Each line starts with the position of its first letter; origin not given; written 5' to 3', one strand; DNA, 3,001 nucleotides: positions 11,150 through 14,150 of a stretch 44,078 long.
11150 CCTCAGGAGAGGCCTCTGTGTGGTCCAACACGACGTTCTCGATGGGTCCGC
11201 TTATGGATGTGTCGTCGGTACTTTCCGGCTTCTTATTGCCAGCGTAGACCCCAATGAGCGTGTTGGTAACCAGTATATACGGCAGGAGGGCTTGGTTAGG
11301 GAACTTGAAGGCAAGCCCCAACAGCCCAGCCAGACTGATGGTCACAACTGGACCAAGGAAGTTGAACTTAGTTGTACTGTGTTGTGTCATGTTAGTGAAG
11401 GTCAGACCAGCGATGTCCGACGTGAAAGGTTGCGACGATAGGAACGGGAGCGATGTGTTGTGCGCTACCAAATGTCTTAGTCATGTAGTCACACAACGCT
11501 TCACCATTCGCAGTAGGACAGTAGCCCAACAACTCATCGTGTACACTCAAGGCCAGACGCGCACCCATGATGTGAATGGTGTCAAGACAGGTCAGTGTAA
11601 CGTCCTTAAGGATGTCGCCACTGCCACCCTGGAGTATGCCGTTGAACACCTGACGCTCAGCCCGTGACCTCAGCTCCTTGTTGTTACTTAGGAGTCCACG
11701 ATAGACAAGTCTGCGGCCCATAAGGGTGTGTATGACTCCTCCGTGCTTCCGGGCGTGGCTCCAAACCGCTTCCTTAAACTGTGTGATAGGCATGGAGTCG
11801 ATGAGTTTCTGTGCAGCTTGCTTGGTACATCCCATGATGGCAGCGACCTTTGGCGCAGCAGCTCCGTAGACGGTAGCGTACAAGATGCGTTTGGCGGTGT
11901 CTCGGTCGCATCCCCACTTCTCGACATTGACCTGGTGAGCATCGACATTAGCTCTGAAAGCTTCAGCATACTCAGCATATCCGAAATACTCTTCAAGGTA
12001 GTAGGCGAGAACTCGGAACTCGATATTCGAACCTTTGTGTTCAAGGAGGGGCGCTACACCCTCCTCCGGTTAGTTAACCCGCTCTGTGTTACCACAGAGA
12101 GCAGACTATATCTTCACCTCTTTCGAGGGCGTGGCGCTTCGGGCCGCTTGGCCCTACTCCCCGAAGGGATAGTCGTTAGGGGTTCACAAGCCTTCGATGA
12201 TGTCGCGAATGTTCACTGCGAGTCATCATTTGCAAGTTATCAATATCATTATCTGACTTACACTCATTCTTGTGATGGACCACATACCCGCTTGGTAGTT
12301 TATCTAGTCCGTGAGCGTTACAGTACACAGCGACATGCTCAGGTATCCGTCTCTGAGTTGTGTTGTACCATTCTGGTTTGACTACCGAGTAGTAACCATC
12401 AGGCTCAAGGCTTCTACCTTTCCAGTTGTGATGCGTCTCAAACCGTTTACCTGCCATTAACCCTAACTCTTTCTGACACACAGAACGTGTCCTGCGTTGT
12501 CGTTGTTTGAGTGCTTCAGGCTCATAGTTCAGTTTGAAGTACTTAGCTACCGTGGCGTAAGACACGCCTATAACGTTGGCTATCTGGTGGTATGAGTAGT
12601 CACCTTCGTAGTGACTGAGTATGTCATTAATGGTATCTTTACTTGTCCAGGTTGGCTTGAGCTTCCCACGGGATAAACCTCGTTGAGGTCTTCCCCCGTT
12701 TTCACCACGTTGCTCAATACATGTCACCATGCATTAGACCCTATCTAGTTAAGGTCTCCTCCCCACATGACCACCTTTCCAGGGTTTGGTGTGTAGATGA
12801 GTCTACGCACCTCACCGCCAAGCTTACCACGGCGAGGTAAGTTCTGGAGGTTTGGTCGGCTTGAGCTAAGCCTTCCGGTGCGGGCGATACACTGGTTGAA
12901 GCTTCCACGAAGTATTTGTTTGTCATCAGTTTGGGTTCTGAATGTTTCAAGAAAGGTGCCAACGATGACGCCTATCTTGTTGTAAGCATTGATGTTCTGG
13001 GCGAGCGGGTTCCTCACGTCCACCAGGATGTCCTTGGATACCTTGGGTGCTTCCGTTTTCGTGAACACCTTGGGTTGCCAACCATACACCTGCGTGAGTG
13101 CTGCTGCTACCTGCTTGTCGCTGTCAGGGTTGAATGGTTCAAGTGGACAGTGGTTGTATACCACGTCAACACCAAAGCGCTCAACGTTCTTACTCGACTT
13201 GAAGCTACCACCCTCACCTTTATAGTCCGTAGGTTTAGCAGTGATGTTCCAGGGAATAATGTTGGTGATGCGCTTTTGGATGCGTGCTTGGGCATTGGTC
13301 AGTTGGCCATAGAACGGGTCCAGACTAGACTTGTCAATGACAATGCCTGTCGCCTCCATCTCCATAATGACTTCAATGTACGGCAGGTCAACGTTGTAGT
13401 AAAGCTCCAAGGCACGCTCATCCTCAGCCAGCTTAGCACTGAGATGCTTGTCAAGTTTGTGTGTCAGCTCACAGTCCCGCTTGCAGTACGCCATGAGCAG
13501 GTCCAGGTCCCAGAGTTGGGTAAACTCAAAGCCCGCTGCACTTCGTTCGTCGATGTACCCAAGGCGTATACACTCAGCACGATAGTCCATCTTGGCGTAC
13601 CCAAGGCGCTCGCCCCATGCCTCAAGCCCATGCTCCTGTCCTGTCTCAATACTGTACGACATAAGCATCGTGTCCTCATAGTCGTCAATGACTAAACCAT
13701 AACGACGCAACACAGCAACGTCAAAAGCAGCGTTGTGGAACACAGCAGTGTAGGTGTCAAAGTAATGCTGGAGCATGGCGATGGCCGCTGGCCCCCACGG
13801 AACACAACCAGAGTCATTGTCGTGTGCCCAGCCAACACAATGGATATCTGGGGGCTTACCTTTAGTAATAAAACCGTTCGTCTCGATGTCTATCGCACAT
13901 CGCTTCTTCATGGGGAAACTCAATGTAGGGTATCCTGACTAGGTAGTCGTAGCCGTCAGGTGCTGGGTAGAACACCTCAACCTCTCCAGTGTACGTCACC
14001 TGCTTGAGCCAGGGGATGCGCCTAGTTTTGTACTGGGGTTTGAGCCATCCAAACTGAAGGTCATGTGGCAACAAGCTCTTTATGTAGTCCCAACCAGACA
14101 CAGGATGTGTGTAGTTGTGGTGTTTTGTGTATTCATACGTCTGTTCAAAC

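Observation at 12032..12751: DNA polymerase split exactly in motif A by a putative group I intron carrying an HNH endonuclease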

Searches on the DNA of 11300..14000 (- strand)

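Call 3: search_rna_families(source=window, start=11700, end=13100, threshold=evalue, max_evalue=10, show_alignments=5)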
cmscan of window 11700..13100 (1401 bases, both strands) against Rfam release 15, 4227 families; matches with E-value up to 10: 5.
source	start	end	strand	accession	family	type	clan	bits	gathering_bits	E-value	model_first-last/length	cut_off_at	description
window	12082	12761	-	RF00028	Intron_gpI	Intron;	-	30.9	50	1.2e-05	1-253/253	no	Group I catalytic intron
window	11916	12002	-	RF00273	SNORD59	Gene; snRNA; snoRNA; CD-box;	CL00065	18.9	45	1.2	1-73/73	no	Small nucleolar RNA SNORD59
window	12899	12934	-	RF00287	SNORD44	Gene; snRNA; snoRNA; CD-box;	CL00060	15.8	40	4.1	1-61/61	no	Small nucleolar RNA SNORD44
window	12666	12760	-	RF00516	ylbH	Cis-reg; leader;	-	14.9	50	2.8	1-122/122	no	ylbH leader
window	12430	12532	-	RF00195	RsmY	Gene; sRNA;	CL00106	13.8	57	1.4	1-121/121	no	RsmY RNA family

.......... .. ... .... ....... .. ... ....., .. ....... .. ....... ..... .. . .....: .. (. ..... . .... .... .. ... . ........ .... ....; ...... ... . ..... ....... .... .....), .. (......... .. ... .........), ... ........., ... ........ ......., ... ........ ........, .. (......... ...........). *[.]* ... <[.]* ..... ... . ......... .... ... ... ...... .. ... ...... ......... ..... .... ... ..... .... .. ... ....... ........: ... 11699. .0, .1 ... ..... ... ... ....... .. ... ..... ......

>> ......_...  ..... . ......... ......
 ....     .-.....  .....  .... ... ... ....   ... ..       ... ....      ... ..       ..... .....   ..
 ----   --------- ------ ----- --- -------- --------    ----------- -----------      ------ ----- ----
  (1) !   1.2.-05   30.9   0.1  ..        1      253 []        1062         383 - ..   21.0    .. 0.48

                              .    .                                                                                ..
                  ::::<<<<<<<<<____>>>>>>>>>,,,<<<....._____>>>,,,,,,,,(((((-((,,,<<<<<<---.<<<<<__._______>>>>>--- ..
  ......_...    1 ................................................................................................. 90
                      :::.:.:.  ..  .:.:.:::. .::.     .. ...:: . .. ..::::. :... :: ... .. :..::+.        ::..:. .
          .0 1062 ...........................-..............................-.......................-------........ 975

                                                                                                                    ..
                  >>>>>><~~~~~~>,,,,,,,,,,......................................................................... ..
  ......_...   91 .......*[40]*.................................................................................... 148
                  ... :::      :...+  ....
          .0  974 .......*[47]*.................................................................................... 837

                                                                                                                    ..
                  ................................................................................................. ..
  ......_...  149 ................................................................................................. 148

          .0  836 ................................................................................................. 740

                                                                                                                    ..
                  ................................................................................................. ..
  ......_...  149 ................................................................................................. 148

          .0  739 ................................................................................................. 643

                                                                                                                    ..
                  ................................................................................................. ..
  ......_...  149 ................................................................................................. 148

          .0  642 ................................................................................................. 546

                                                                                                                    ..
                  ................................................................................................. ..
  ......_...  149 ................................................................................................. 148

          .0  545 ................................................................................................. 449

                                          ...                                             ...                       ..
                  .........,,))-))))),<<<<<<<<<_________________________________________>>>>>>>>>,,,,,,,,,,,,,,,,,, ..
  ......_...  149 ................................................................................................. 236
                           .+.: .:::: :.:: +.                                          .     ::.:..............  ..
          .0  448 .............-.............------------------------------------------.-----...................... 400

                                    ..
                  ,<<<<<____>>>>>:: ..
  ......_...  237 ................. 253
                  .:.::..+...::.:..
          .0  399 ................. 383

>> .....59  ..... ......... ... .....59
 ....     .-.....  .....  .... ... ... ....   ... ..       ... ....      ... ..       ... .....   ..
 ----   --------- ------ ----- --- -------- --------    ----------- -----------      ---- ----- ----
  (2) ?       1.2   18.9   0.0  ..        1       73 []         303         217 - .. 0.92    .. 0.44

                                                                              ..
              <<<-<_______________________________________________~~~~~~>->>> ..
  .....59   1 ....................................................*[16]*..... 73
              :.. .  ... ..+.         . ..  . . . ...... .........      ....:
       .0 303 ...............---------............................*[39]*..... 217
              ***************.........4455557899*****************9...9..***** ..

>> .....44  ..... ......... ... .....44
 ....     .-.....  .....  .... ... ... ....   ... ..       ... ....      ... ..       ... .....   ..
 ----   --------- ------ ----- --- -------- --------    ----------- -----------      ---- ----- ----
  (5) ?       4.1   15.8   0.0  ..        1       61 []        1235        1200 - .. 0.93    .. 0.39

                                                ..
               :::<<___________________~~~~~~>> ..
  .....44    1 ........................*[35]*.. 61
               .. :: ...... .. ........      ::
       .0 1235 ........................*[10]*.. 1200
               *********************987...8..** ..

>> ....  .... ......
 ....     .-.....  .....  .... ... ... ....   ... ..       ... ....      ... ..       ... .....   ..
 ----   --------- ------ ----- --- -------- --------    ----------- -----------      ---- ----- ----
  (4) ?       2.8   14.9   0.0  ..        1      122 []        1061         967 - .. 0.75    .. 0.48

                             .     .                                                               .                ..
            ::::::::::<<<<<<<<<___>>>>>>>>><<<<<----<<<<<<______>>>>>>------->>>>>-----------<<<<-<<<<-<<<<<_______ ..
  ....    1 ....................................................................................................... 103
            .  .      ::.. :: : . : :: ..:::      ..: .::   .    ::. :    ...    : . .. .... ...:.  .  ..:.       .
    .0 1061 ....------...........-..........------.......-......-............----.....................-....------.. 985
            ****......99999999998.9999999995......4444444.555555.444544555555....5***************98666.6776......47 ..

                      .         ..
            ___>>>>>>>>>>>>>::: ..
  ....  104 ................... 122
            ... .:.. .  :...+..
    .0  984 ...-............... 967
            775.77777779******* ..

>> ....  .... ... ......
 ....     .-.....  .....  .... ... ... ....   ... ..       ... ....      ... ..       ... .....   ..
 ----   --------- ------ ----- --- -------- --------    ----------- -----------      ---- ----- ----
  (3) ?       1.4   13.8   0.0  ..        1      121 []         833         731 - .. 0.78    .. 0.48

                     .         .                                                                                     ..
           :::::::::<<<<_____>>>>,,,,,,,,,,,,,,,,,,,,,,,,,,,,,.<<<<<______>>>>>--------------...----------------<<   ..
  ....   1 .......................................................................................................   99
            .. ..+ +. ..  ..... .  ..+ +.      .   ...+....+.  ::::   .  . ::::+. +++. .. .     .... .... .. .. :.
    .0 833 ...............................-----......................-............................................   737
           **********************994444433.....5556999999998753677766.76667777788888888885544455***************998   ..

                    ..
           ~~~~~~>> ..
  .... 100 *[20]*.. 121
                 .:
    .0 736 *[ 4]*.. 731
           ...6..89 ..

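Call 5: search_dna_similar(query=window:11300-14000:-, collection=phages, mode=near, max_rows=30)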
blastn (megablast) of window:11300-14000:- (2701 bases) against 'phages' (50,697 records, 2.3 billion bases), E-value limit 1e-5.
Records with a match: 3; places in all: 3; records where one place covers at least 80% of the query: 0.
Best place of each record, by identity: 95-99% 2; 80-90% 1.
By first word of the organism name: Xanthomonas 3.
By host as written in the record: Xanthomonas citri 2; Xanthomonas citri pv. citri 1.
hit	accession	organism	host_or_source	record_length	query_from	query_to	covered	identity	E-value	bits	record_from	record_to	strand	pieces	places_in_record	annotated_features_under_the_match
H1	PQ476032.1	Xanthomonas phage phiXacJX1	Xanthomonas citri pv. citri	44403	1824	1903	3%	82.9%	2e-9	71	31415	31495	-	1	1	none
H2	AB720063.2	Xanthomonas phage CP1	Xanthomonas citri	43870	1824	1867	2%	95.5%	2e-9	71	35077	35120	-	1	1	none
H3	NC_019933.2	Xanthomonas phage CP1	Xanthomonas citri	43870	1824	1867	2%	95.5%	2e-9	71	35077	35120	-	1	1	none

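Call 8: search_dna_similar(query=window:12032-12751:-, collection=phages, mode=distant, max_rows=40)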
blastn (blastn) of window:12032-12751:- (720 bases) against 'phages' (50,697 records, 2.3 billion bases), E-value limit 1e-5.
Records with a match: 309; places in all: 334; records where one place covers at least 80% of the query: 0.
Best place of each record, by identity: 95-99% 2; 80-90% 3; 60-80% 304.
By first word of the organism name: Escherichia 162; Yersinia 50; Klebsiella 20; Salmonella 19; Enterobacteria 18; Shigella 11; Tequatrovirus 8; Xanthomonas 4; Pectobacterium 3; Enterobacter 2; and 8 more.
By host as written in the record: Escherichia coli 80; - 44; Yersinia pestis 31; Escherichia coli B 18; Escherichia coli str. K-12 substr. MG1655 12; Yersinia pseudotuberculosis 10; Klebsiella pneumoniae 9; Klebsiella pneumoniae K23 6; and 70 more.
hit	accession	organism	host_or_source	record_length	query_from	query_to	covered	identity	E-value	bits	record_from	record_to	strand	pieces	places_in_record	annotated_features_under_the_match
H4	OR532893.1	Klebsiella phage RCIP0099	Klebsiella pneumoniae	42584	574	720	20%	72.2%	5e-9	68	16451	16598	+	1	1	none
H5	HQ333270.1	Yersinia phage Yep-phi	Yersinia pestis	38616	574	720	20%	70.9%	8e-7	62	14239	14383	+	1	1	DNA polymerase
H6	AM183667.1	Yersinia phage Berlin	Yersinia pestis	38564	574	720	20%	70.9%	8e-7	62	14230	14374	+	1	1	hypothetical protein (x2)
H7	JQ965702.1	Yersinia phage YpP-G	Yersinia pestis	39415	574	720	20%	70.9%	8e-7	62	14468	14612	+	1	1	endonuclease VII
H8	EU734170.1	Yersinia phage Yepe2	Yersinia pestis A1122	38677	574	720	20%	70.9%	8e-7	62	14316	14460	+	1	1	5: gp5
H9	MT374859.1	Yersinia phage vB_YpP_T3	Yersinia pestis EV76-CN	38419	574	720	20%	70.9%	8e-7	62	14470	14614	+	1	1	hypothetical protein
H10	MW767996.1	Yersinia phage vB_YpP-YepMm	Yersinia pestis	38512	574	720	20%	70.9%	8e-7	62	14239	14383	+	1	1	putative integration and excision endonuclease VII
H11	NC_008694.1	Yersinia phage Berlin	Yersinia pestis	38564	574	720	20%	70.9%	8e-7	62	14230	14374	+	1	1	DNA polymerase I | endonuclease VII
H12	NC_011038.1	Yersinia phage Yepe2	Yersinia pestis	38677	574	720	20%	70.9%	8e-7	62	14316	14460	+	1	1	5: DNA polymerase I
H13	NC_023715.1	Yersinia phage Yep-phi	Yersinia pestis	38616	574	720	20%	70.9%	8e-7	62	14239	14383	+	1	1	DNA polymerase I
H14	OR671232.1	Yersinia phage AKS2021HT52GU_phi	Yersinia pestis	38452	574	720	20%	70.9%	8e-7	62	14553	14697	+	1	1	record has no annotation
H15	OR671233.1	Yersinia phage AKS2021HT55F_phi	Yersinia pestis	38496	574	720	20%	70.9%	8e-7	62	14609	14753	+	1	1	record has no annotation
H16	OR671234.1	Yersinia phage AKS2021HT55GU_phi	Yersinia pestis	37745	574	720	20%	70.9%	8e-7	62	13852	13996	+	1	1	record has no annotation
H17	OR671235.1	Yersinia phage AKS2021HT58GU_phi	Yersinia pestis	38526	574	720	20%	70.9%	8e-7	62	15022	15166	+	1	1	record has no annotation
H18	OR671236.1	Yersinia phage AKS2021HT71GU_phi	Yersinia pestis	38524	574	720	20%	70.9%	8e-7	62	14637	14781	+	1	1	record has no annotation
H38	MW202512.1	Caudoviricetes sp.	Manatee Spring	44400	575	717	20%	72.7%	1e-11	77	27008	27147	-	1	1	icea protein | hypothetical protein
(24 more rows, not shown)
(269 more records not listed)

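Call 9: get_annotated_region(hit=H11, flank=2500)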
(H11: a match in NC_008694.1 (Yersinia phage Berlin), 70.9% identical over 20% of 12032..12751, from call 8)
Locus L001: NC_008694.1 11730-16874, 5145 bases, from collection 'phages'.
description: Yersinia phage Berlin, complete genome.
organism: Yersinia phage Berlin (NCBI taxid 369257)
taxonomy: Viruses; Duplodnaviria; Heunggongvirae; Uroviricota; Caudoviricetes; Autographiviridae; Studiervirinae; Berlinvirus; Berlinvirus berlin
host: Yersinia pestis; source: -; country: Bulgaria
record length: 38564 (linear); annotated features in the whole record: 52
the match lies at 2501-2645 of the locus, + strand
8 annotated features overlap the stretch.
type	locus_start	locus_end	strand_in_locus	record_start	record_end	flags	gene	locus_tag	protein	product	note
CDS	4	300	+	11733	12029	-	-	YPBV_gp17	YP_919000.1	hypothetical protein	not essential in T7. Other names: gp4.5.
CDS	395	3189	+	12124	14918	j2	-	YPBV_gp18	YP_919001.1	DNA polymerase I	ORF18; Sequence similarity to: NP_041982.1| DNA polymerase [gene 5; Enterobacteria phage T7]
CDS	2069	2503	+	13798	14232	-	-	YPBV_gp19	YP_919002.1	endonuclease VII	ORF19; Sequence similarity to: NP_072072 putative 13.5 protein [Bacteriophage phiYeO3-12]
CDS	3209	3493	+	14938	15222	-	-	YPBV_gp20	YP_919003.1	Gp5.5-like host HNS inhibition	ORF20; Sequence similarity to: NP_052097 5.5 protein [gene 5.5; Bacteriophage phiYeO3-12]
CDS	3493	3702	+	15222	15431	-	-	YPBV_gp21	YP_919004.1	hypothetical protein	ORF21; Sequence similarity to: NP_041986 Hypothetical protein T7p31 [gene 5.7; Enterobacteria phage T7]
CDS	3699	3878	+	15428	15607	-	-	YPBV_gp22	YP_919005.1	host RecBCD nuclease inhibitor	not essential. Other names: gp5.9; exonuclease V inhibitor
CDS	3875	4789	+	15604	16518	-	-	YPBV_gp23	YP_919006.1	exonuclease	The T7 exonuclease encoded by gene 6 is required for (a) recombination and (b) for the degradation of host chromosomal ...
CDS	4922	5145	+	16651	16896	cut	-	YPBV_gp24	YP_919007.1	DUF2717 domain-containing protein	ORF24; Sequence similarity to: NP_848289 protein 6.5 [gene 6.5; Yersinia pestis phage phiA1122]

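Call 10: get_annotated_region(hit=H38, flank=3000)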
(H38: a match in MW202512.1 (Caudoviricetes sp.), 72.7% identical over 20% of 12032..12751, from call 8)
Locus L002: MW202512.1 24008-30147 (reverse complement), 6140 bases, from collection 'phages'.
description: Podoviridae sp. isolate ctDrO704, complete genome.
organism: Caudoviricetes sp. (NCBI taxid 2832643)
taxonomy: Viruses; Duplodnaviria; Heunggongvirae; Uroviricota; Caudoviricetes
host: -; source: Manatee Spring; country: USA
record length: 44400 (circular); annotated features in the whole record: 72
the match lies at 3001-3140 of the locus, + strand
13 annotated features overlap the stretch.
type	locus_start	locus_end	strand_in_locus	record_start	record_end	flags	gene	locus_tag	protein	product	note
CDS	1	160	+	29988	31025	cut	-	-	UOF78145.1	hypothetical protein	-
CDS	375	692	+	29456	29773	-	-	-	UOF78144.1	hypothetical protein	-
CDS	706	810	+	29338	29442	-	-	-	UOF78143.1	MHC class i polypeptidE-related sequence systeM-viral protein compleX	-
CDS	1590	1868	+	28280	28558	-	-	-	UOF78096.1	hnhc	-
CDS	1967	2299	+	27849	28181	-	-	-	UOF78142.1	hypothetical protein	-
CDS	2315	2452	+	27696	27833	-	-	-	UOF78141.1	hypothetical protein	-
CDS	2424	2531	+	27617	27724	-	-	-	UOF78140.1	hypothetical protein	-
CDS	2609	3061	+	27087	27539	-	-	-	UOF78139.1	icea protein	-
CDS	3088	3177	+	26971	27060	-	-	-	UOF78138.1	hypothetical protein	-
CDS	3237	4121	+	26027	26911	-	-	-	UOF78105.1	major capsid protein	-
CDS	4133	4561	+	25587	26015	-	-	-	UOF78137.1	hypothetical protein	-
CDS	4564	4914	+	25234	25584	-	-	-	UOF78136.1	hypothetical protein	-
CDS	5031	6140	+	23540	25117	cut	-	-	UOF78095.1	tetratricopeptide repeat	-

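Call 18: get_annotated_region(hit=H3, flank=2500)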
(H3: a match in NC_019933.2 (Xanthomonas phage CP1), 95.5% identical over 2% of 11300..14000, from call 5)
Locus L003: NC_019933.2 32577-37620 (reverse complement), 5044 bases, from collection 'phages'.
description: Xanthomonas phage CP1 DNA, complete genome.
organism: Xanthomonas phage CP1 (NCBI taxid 2994055)
taxonomy: Viruses; Duplodnaviria; Heunggongvirae; Uroviricota; Caudoviricetes; Klementvirus; Klementvirus CP1
host: Xanthomonas citri; source: -; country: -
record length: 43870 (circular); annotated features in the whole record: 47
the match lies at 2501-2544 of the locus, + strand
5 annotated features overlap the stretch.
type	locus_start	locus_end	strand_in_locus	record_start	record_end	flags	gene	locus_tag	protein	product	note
CDS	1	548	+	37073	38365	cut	-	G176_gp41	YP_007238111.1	hypothetical protein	ORF41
CDS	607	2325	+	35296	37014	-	-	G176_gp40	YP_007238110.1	DNA polymerase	ORF40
CDS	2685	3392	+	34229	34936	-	-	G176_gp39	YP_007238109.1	hypothetical protein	ORF39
CDS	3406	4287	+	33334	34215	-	-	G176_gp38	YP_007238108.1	hypothetical protein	ORF38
CDS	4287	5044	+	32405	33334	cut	-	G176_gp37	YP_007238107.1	exonuclease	ORF37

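Call 19: get_annotated_region(hit=H1, flank=2500)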
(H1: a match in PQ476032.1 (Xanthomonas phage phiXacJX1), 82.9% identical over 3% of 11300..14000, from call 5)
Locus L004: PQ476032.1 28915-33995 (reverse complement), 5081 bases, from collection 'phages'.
description: Xanthomonas phage phiXacJX1, complete genome.
organism: Xanthomonas phage phiXacJX1 (NCBI taxid 3374911)
taxonomy: Viruses; Duplodnaviria; Heunggongvirae; Uroviricota; Caudoviricetes
host: Xanthomonas citri pv. citri; source: soil; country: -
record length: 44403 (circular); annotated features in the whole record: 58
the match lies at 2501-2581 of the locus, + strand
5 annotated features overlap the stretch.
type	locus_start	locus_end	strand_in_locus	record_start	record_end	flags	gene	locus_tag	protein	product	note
CDS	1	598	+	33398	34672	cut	-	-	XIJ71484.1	DNA helicase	gp42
CDS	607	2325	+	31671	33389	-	-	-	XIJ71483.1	DNA polymerase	gp41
CDS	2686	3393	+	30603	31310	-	-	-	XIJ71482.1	hypothetical protein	gp40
CDS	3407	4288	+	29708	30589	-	-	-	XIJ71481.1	hypothetical protein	gp39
CDS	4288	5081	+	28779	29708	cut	-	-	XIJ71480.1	exonuclease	gp38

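Call 53: build_rna_model(alignment_id=A3)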
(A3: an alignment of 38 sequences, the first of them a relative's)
Model R1 built from alignment A3 (38 sequences, 96 columns); structure: RNAalifold consensus.
model positions 90; base pairs 15; branch points 1; effective number of sequences 5.96; information 0.633 bits per position. Calibrated on 0.2 Mb of random sequence (short: E-values are rough).
structure used (alignment columns):
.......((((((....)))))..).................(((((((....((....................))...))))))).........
